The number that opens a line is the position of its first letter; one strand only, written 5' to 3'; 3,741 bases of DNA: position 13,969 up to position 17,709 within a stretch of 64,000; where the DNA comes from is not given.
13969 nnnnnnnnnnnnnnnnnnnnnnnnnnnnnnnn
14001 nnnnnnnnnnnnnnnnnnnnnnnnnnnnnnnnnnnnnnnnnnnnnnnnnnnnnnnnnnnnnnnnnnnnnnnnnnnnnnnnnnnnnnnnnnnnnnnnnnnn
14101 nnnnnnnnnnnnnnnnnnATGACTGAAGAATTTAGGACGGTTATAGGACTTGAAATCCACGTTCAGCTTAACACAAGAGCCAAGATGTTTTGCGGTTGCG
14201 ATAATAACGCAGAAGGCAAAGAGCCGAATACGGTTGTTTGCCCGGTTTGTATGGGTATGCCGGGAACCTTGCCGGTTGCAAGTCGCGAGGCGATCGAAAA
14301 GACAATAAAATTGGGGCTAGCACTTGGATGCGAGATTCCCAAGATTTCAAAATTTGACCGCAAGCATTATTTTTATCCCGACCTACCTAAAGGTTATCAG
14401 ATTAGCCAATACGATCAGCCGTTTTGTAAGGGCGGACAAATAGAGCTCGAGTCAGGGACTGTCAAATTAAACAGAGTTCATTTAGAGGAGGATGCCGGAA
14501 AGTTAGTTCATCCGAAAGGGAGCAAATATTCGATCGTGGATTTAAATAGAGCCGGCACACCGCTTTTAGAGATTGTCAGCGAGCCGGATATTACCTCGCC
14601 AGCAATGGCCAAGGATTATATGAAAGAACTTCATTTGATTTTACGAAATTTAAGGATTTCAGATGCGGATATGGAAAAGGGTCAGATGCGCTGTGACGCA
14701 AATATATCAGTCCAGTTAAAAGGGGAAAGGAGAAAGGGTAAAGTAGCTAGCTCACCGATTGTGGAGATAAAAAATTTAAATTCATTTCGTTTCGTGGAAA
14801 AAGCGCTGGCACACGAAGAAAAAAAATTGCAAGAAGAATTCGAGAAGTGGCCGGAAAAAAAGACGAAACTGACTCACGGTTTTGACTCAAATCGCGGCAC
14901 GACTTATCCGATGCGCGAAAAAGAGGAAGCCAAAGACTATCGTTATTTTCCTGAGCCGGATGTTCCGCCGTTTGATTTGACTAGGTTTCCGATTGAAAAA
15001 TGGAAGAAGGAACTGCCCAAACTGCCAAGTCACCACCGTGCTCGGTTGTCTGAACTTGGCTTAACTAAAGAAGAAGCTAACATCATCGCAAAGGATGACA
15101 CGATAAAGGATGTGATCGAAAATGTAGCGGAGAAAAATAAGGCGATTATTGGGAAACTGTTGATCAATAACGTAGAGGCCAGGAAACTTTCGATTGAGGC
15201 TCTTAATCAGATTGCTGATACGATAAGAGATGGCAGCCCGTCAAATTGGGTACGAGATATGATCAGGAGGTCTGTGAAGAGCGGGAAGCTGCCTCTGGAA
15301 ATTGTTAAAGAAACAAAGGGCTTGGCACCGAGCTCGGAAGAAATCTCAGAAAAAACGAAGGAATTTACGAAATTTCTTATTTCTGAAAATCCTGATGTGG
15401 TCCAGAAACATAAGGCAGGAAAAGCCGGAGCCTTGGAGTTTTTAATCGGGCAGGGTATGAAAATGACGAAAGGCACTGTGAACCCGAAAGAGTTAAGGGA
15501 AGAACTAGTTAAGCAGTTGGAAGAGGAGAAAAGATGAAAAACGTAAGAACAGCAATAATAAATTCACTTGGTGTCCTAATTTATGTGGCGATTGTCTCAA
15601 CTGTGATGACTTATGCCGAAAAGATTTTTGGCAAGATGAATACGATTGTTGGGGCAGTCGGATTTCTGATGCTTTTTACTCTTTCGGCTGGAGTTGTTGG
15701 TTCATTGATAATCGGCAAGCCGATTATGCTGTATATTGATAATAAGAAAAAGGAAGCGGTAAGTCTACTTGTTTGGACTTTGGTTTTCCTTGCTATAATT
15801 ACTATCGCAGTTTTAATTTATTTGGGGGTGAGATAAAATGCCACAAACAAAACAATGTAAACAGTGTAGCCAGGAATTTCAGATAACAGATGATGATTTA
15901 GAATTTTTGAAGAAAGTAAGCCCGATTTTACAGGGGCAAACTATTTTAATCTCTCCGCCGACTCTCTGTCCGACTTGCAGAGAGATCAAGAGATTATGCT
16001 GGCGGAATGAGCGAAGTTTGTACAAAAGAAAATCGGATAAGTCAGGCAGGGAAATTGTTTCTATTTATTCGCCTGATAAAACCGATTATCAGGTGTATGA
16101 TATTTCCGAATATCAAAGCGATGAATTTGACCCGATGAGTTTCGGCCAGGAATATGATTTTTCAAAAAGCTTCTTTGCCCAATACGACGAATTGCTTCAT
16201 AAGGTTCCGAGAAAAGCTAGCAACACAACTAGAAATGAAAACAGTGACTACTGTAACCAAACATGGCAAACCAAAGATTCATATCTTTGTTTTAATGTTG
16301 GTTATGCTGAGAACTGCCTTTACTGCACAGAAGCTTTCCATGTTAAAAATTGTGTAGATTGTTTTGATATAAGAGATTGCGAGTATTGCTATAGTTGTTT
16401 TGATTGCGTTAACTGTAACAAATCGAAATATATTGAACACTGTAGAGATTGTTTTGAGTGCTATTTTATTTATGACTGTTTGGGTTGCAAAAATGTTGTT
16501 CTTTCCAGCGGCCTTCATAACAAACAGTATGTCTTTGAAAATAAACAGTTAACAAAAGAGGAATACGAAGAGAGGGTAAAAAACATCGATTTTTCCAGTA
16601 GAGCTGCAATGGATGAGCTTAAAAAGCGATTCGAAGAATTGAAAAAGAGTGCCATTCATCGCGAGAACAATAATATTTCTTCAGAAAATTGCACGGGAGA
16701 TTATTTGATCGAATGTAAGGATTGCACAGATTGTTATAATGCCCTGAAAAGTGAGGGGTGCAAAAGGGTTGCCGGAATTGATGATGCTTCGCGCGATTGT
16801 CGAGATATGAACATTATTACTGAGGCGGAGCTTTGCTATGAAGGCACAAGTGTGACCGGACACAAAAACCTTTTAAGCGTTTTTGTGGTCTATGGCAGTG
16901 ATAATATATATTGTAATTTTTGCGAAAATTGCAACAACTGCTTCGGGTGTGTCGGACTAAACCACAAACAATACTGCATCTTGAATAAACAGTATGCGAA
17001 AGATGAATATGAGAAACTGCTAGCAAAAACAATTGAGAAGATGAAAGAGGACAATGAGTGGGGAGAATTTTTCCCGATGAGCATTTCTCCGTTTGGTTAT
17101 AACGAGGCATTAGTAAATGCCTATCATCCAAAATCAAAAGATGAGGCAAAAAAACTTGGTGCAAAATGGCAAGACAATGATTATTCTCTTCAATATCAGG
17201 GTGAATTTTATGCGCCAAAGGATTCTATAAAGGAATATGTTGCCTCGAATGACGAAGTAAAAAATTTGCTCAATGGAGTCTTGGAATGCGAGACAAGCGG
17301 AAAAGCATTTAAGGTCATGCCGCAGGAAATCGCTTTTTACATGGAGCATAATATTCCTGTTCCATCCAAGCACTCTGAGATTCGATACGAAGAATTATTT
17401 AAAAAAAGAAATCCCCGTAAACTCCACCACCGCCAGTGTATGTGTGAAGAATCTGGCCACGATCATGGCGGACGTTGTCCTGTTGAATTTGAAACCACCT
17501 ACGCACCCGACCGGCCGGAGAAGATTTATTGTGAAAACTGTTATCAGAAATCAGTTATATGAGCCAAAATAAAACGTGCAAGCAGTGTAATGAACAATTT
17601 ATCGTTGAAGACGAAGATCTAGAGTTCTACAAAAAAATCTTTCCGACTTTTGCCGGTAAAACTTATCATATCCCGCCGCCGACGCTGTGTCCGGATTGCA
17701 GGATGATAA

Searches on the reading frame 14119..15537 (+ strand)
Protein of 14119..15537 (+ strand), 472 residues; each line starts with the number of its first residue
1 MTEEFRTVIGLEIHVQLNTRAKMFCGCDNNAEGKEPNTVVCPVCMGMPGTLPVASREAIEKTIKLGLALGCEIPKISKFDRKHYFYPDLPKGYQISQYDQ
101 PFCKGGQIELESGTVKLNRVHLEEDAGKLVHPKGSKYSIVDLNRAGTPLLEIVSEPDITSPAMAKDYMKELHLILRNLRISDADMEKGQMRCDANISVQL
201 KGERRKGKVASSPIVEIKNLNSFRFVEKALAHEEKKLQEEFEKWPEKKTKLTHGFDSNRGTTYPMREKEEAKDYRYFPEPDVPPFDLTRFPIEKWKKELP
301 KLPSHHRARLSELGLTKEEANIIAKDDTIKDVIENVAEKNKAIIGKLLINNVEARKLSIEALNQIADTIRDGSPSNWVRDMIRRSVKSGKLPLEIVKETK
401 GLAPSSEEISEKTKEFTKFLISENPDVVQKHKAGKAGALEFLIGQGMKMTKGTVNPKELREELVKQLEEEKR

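Call 33: search_protein_families(library=pfam, proteins=[window:14119-15537:+], max_evalue=0.00001)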
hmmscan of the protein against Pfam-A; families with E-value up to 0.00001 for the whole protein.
window:14119-15537:+ (472 aa): 2 families
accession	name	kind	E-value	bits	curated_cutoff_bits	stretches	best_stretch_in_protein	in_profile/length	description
PF02934.20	GatB_N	-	8.5e-110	366.7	23.4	1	7-289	1-273/277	GatB/GatE catalytic domain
PF02637.23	GatB_Yqey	-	2.3e-14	53.9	27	1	344-467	25-148/148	GatB domain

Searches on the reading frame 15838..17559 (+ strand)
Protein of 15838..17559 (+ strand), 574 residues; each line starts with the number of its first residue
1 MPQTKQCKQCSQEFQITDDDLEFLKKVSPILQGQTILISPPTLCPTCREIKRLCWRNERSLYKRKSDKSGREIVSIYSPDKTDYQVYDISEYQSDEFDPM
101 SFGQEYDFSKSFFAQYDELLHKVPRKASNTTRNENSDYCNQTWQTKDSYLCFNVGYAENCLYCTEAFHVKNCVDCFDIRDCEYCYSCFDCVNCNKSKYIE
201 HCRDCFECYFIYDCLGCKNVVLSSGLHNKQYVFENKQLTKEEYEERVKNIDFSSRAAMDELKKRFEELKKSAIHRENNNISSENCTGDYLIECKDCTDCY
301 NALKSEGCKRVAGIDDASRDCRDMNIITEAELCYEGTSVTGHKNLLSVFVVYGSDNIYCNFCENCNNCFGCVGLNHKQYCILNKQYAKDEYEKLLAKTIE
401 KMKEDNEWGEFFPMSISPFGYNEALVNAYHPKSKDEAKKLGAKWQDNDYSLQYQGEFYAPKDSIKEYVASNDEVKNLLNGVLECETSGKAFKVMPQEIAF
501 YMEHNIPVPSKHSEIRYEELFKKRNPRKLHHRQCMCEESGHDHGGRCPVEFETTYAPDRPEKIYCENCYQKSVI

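Call 59: search_protein_families(library=ncbifam, proteins=[window:15838-17559:+], max_evalue=1)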
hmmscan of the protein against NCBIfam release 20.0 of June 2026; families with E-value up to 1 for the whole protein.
window:15838-17559:+ (574 aa): 2 families
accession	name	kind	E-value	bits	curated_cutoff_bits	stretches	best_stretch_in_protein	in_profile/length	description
NF002714.0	PRK02551.1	equivalog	0.092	12.5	190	1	358-395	87-128/157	class Ib ribonucleoside-diphosphate reductase assembly flavoprotein NrdI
NF009389.0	PRK12748.1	subfamily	0.25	10.7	286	1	401-500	75-167/256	SDR family oxidoreductase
